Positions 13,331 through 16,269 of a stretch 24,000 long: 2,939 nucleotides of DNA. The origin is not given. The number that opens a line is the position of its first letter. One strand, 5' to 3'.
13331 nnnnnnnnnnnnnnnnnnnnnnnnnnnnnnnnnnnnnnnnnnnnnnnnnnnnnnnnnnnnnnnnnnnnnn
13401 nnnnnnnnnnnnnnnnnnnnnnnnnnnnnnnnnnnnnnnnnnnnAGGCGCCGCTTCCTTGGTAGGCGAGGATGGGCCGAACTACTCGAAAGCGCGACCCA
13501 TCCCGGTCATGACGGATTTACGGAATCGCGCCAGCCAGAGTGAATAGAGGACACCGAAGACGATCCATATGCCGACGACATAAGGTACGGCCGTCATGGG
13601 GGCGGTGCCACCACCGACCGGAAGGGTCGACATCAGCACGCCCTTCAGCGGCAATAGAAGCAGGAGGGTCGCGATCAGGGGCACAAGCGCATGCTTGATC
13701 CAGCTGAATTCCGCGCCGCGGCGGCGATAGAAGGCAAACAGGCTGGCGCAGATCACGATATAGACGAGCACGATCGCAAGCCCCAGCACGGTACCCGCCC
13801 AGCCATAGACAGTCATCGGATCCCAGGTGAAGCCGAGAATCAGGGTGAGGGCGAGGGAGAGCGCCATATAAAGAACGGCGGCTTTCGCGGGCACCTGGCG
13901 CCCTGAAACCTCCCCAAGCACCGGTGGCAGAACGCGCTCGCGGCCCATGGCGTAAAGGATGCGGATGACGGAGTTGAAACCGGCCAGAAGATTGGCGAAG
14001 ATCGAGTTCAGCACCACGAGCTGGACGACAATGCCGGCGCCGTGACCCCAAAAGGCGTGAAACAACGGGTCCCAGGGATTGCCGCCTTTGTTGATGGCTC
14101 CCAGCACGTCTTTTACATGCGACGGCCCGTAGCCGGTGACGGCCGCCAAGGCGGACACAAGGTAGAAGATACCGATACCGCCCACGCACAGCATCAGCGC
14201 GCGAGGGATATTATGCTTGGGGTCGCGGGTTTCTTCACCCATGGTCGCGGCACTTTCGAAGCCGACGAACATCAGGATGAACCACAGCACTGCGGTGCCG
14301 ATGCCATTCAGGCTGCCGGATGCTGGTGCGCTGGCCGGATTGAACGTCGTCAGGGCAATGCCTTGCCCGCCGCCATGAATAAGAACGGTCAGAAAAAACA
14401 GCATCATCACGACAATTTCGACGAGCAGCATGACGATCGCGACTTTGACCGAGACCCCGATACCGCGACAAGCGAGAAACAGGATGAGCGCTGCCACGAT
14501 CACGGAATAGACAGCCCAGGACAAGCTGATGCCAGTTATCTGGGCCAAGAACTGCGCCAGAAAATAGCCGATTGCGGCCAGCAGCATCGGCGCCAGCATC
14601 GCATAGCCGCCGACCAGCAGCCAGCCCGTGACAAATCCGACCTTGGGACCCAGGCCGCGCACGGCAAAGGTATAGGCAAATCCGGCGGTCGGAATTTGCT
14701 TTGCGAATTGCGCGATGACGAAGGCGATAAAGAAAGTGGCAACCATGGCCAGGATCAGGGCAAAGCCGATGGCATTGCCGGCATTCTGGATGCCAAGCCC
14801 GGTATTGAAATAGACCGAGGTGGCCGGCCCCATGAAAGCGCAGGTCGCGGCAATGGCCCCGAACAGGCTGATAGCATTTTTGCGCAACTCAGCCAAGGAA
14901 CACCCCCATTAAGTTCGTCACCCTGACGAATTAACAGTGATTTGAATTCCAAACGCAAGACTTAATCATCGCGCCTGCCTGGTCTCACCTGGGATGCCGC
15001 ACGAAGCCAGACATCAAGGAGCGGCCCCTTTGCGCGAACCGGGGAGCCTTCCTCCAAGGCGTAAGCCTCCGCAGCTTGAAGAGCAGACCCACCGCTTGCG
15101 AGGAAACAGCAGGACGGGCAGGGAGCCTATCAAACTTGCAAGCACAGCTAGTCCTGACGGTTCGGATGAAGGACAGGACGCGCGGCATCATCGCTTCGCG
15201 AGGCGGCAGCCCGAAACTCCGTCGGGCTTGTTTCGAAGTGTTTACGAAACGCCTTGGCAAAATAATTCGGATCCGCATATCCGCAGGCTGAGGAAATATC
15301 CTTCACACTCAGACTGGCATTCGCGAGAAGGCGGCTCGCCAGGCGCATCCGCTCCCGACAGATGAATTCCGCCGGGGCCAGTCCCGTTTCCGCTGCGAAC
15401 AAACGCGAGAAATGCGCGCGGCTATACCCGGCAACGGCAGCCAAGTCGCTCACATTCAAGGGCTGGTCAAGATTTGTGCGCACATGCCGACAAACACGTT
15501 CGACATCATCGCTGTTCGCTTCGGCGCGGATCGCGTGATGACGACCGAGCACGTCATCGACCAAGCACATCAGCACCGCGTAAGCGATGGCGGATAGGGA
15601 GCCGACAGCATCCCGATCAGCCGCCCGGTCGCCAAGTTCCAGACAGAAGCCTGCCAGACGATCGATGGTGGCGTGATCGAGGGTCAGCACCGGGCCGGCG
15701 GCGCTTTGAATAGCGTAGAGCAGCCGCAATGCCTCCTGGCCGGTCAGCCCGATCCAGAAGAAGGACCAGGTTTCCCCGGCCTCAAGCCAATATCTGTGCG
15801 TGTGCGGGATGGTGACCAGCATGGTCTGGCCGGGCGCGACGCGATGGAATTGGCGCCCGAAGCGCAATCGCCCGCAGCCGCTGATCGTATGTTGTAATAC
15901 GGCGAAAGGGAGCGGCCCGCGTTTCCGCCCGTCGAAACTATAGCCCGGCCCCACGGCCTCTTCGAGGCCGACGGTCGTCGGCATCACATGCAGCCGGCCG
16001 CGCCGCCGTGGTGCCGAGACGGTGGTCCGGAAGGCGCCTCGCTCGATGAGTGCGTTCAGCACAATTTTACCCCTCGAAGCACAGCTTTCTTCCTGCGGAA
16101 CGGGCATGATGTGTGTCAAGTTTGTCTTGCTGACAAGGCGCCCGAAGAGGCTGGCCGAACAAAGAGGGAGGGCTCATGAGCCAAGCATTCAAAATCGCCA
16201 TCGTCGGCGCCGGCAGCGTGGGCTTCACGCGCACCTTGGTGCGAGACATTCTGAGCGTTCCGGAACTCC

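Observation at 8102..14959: Six-gene operon combining an APC permease, an M20 amidohydrolase, a sugar-type ABC importer and a YhfX-like PLP enzyme: candidate uncharacterised catabolic system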

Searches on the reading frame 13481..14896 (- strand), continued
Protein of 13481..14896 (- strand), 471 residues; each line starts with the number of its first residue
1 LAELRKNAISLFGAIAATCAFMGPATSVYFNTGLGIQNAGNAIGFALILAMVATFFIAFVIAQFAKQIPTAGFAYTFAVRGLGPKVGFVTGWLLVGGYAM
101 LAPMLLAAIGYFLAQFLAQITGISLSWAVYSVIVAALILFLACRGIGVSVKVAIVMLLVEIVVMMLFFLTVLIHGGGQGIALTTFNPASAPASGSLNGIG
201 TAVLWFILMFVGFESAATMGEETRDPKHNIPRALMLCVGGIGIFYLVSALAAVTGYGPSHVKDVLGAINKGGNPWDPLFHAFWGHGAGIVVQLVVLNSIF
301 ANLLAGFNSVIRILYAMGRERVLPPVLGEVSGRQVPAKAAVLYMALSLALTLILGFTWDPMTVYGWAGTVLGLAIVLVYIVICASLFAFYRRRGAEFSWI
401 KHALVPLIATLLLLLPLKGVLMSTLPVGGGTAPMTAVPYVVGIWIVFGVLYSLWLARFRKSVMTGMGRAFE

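Call 72: search_protein_families(library=pfam, proteins=[L163:2-1069:+, L163:1085-2602:+, L163:2592-3548:+, L163:3545-4729:+, L163:4726-5655:+, L163:8265-8918:+, L169:454-1404:+, L169:2891-3712:+, L169:3767-5137:+, L169:5272-6270:+], max_evalue=0.0001)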
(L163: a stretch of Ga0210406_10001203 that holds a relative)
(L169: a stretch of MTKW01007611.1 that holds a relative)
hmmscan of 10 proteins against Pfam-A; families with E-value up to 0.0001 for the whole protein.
L163:2-1069:+ (355 aa): 2 families
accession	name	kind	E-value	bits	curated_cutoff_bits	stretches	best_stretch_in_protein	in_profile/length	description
PF13407.12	Peripla_BP_4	-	3.8e-50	171.3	35.1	1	54-307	1-257/258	Periplasmic binding protein domain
PF00532.27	Peripla_BP_1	-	1.3e-07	31.9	22.2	1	62-262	12-213/281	Periplasmic binding proteins and sugar binding domain of LacI family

L163:1085-2602:+ (505 aa): 2 families
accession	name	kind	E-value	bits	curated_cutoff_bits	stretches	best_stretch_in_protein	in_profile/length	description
PF00005.33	ABC_tran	-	1.2e-56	191.5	25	2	31-181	1-137/137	ABC transporter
PF13304.12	AAA_21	-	1.4e-09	38.9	27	0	43-66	1-24/304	AAA domain, putative AbiEii toxin, Type IV TA system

L163:2592-3548:+ (318 aa): 1 family
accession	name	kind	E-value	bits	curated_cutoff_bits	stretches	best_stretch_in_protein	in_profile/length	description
PF02653.21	BPD_transp_2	-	1.9e-45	155.5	26.8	1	47-310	2-269/269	Branched-chain amino acid transport system / permease component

L163:3545-4729:+ (394 aa): 0 families

L163:4726-5655:+ (309 aa): 1 family
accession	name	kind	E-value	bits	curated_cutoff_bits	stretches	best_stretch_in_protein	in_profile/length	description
PF00294.29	PfkB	-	1.2e-22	81.1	25.8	1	28-284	35-297/302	pfkB family carbohydrate kinase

L163:8265-8918:+ (217 aa): 2 families
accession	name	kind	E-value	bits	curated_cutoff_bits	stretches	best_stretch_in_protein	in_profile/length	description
PF13356.12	Arm-DNA-bind_3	-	1.6e-08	35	27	1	3-61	22-79/83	Arm DNA-binding domain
PF22022.2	Phage_int_M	-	4.1e-05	24.2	27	1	69-139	1-69/96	Phage integrase central domain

L169:454-1404:+ (316 aa): 1 family
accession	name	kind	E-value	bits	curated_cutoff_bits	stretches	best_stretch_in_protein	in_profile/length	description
PF07690.21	MFS_1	-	8.1e-23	81.3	33.4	2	137-305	2-172/347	Major Facilitator Superfamily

L169:2891-3712:+ (273 aa): 1 family
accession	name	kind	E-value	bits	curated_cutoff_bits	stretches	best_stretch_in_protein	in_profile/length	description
PF01261.30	AP_endonuc_2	-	1.1e-30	107.6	31.1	1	38-260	2-244/249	Xylose isomerase-like TIM barrel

L169:3767-5137:+ (456 aa): 2 families
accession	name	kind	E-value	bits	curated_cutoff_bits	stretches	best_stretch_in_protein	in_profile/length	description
PF11975.13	Glyco_hydro_4C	-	7.5e-40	137.6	24.1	1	220-430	3-211/211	Family 4 glycosyl hydrolase C-terminal domain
PF02056.22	Glyco_hydro_4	-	4.7e-30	105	23.2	1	3-167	1-169/183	Family 4 glycosyl hydrolase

L169:5272-6270:+ (332 aa): 4 families
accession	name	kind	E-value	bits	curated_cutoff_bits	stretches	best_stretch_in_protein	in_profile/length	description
PF13377.12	Peripla_BP_3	-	9.3e-33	114.1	26.5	1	164-325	1-167/167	Periplasmic binding protein-like domain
PF00532.27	Peripla_BP_1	-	5.6e-27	95.4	22.2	1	60-318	4-276/281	Periplasmic binding proteins and sugar binding domain of LacI family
PF00356.27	LacI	-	2.5e-16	59.6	27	1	3-44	1-42/46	Bacterial regulatory proteins, lacI family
PF13407.12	Peripla_BP_4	-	4.1e-05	23.7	35.1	1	60-272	1-219/258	Periplasmic binding protein domain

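Call 76: find_encoding_contigs(protein=P0123, flank=8000, max_places=2)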
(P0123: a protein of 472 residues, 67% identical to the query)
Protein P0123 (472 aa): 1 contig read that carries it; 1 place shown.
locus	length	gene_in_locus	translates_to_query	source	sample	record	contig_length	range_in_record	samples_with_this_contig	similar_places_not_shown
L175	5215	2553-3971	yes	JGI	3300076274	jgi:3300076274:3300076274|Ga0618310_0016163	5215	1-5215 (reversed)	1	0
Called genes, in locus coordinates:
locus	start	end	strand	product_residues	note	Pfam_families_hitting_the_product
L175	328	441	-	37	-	-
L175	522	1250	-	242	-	PF01182:Glucosamine_iso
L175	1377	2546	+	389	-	PF01168:Ala_racemase_N, PF21279:YhfX-like_C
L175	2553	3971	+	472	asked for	PF00324:AA_permease, PF13520:AA_permease_2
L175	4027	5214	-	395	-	?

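Call 77: find_encoding_contigs(protein=P0127, flank=8000, max_places=2)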
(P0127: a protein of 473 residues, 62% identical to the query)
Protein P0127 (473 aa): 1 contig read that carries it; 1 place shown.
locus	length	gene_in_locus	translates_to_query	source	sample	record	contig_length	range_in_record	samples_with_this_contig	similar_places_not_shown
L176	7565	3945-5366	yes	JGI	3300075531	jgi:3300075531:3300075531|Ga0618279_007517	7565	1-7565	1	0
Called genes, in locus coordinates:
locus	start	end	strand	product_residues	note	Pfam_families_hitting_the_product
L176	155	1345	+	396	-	PF01047:MarR (faint), PF13412:HTH_24 (weak), PF00480:ROK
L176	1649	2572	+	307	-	PF00480:ROK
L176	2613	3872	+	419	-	PF01168:Ala_racemase_N, PF21279:YhfX-like_C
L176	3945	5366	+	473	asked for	PF13520:AA_permease_2, PF00324:AA_permease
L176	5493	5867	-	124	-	PF00892:EamA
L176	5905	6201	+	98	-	-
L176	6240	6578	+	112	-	-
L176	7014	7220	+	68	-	-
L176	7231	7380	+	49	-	-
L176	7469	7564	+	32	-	?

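Call 79: search_protein_families(library=pfam, proteins=[L118:9808-10839:+, L118:983-2437:-, L118:72-962:-, L105:9794-10894:+, L152:9109-10206:+, L152:2126-3511:-, L163:3545-4729:+, L095:2270-6040:+, L095:850-2295:+], max_evalue=0.001)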
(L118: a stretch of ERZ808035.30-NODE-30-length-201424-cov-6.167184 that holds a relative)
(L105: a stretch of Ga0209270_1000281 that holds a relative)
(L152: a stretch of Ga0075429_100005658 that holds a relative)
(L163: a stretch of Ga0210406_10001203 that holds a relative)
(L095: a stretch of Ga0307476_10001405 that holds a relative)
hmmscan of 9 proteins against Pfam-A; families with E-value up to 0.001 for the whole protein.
L118:9808-10839:+ (343 aa): 0 families

L118:983-2437:- (484 aa): 4 families
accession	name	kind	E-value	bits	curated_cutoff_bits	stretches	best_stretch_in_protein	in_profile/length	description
PF17767.7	NAPRTase_N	-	6.3e-43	146.5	32.6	1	8-132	1-125/125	Nicotinate phosphoribosyltransferase (NAPRTase) N-terminal domain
PF17956.6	NAPRTase_C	-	1.1e-33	116.4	23.3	1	363-474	2-111/111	Nicotinate phosphoribosyltransferase C-terminal domain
PF04095.22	NAPRTase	-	5.4e-07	30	20.8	1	153-321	3-180/239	Nicotinate phosphoribosyltransferase (NAPRTase) family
PF02749.22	QRPTase_N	-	7.5e-06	26.5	27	1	70-135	24-82/82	Quinolinate phosphoribosyl transferase, N-terminal domain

L118:72-962:- (296 aa): 1 family
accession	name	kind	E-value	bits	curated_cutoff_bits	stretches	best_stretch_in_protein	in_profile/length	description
PF02645.21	DegV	-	1.5e-71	241.4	27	1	5-285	2-278/280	Uncharacterised protein, DegV family COG1307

L105:9794-10894:+ (366 aa): 9 families
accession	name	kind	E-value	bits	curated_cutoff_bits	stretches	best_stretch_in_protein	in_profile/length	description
PF00326.27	Peptidase_S9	-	7.1e-13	49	22.6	1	168-366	8-211/213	Prolyl oligopeptidase family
PF12146.15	Hydrolase_4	-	1.8e-12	47.6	27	1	143-260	5-111/239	Serine aminopeptidase, S33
PF20434.5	BD-FAE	-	2.1e-11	44.2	26.8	1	280-325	169-214/215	BD-FAE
PF01738.24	DLH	-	4.4e-11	43.2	21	1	131-350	3-193/217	Dienelactone hydrolase family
PF00561.26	Abhydrolase_1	-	1.2e-10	41.9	25.8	1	143-258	1-102/245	alpha/beta hydrolase fold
PF12697.13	Abhydrolase_6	-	3.9e-09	37.9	26.3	1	145-272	1-107/217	Alpha/beta hydrolase family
PF02129.25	Peptidase_S15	-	1.3e-06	28.8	23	1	135-259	11-129/262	X-Pro dipeptidyl-peptidase (S15 family)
PF07224.18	Chlorophyllase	-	1.2e-05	24.7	26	1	133-241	33-131/301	Chlorophyllase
PF07859.19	Abhydrolase_3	-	0.00052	20.3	25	0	202-345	51-208/210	alpha/beta hydrolase fold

L152:9109-10206:+ (365 aa): 1 family
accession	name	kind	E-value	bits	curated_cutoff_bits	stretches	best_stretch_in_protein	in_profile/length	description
PF02126.24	PTE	-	1.4e-53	182.8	22.4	1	22-359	2-297/298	Phosphotriesterase family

L152:2126-3511:- (461 aa): 0 families

L163:3545-4729:+ (394 aa): 1 family
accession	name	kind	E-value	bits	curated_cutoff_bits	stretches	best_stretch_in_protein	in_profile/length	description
PF01546.33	Peptidase_M20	-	0.00019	21.8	24.6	1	192-372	32-199/206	Peptidase family M20/M25/M40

L095:2270-6040:+ (1256 aa): 4 families
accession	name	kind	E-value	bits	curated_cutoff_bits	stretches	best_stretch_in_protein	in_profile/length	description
PF25183.1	OMP_b-brl_4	-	7.4e-174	580.8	30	1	316-1249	1-838/838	Outer membrane beta barrel domain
PF13620.12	CarboxypepD_reg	-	4.6e-16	59.4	32.3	1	87-168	1-82/82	Carboxypeptidase regulatory-like domain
PF13715.12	CarbopepD_reg_2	-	2.7e-05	24.5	32.2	1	88-163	1-70/88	CarboxypepD_reg-like domain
PF17210.9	SdrD_B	-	0.00012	22.7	29.7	1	94-142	18-66/112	SdrD B-like domain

L095:850-2295:+ (481 aa): 0 families

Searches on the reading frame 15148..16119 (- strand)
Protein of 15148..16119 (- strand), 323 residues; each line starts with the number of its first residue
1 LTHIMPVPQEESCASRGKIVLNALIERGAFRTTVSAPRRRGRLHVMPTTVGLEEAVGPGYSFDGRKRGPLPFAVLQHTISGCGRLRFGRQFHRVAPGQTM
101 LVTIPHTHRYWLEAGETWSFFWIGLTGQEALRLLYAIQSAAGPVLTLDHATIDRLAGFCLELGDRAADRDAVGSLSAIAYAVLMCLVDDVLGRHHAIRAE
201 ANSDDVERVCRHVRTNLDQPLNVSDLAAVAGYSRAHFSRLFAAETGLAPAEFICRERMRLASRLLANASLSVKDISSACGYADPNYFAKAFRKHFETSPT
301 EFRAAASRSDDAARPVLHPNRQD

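Call 5: search_protein_families(library=pfam, proteins=[window:15148-16119:-])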
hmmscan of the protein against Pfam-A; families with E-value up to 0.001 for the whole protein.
window:15148-16119:- (323 aa): 3 families
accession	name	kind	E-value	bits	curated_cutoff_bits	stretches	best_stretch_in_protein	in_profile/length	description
PF12833.13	HTH_18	-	6.2e-24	84.5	33.6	1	226-304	1-79/80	Helix-turn-helix domain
PF00165.29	HTH_AraC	-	9.2e-22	77.1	26.6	2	268-303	7-41/42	Bacterial regulatory helix-turn-helix proteins, AraC family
PF02311.25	AraC_binding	-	9e-14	51.8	21.1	1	63-156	14-109/135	AraC-like ligand binding domain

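Call 6: search_protein_families(library=ncbifam, proteins=[window:15148-16119:-], max_evalue=0.00001)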
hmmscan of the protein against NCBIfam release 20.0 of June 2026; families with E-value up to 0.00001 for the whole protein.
window:15148-16119:- (323 aa): 30 families (the best 25 are shown)
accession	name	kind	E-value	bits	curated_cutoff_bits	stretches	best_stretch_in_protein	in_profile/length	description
NF006902.0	PRK09393.1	equivalog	3e-19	69.4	425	1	197-308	213-324/327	transcriptional regulator FtrA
NF007860.0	PRK10572.1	equivalog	3.7e-19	68.7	208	1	74-309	51-288/292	arabinose operon transcriptional regulator AraC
NF049932.1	TranspRegBtr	equivalog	8e-17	60.9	900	1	150-302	113-262/531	bacillibactin transport transcriptional regulator Btr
NF012144.2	ramA_TF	equivalog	1.2e-15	57.8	180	1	206-304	7-105/108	RamA family antibiotic efflux transcriptional regulator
TIGR04094.1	adjacent_YSIRK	equivalog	3.2e-15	56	200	1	195-303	276-383/383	YSIRK-targeted surface antigen transcriptional regulator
NF047788.1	TransRegPocR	equivalog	4e-15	55.9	500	1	199-309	184-294/296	transcriptional regulator PocR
NF047455.1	TF_Staph_AryK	equivalog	1.2e-14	53.5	850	1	195-309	148-262/759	transcriptional regulator AryK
NF052371.1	TransRegGbdRPseu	equivalog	1.6e-14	53.8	480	1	209-310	230-331/365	choline metabolism transcriptional regulator GbdR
NF007584.0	PRK10219.1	equivalog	2.3e-14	53.6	174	1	206-304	7-105/107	superoxide response transcriptional regulator SoxS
NF007243.0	PRK09685.1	equivalog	5.7e-14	52.2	199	1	178-306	173-302/303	transcriptional regulator FeaR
NF010028.0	PRK13503.1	equivalog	4.2e-13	49.3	288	1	190-306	157-273/278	HTH-type transcriptional activator RhaS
NF011701.0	PRK15121.1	equivalog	5.4e-12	45.8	426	1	212-315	13-116/289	MDR efflux pump AcrAB transcriptional activator RobA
NF040475.1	chlor_reg_RclR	equivalog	8.6e-12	44.9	400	1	216-304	189-277/284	reactive chlorine-specific transcriptional regulator RclR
NF012228.1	RobA_TF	equivalog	9.2e-12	45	380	1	212-308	11-107/286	MDR efflux pump AcrAB transcriptional activator RobA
NF049968.1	QhpR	equivalog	1.1e-10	41.1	250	1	199-303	180-284/284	AraC-like transcriptional regulator QhpR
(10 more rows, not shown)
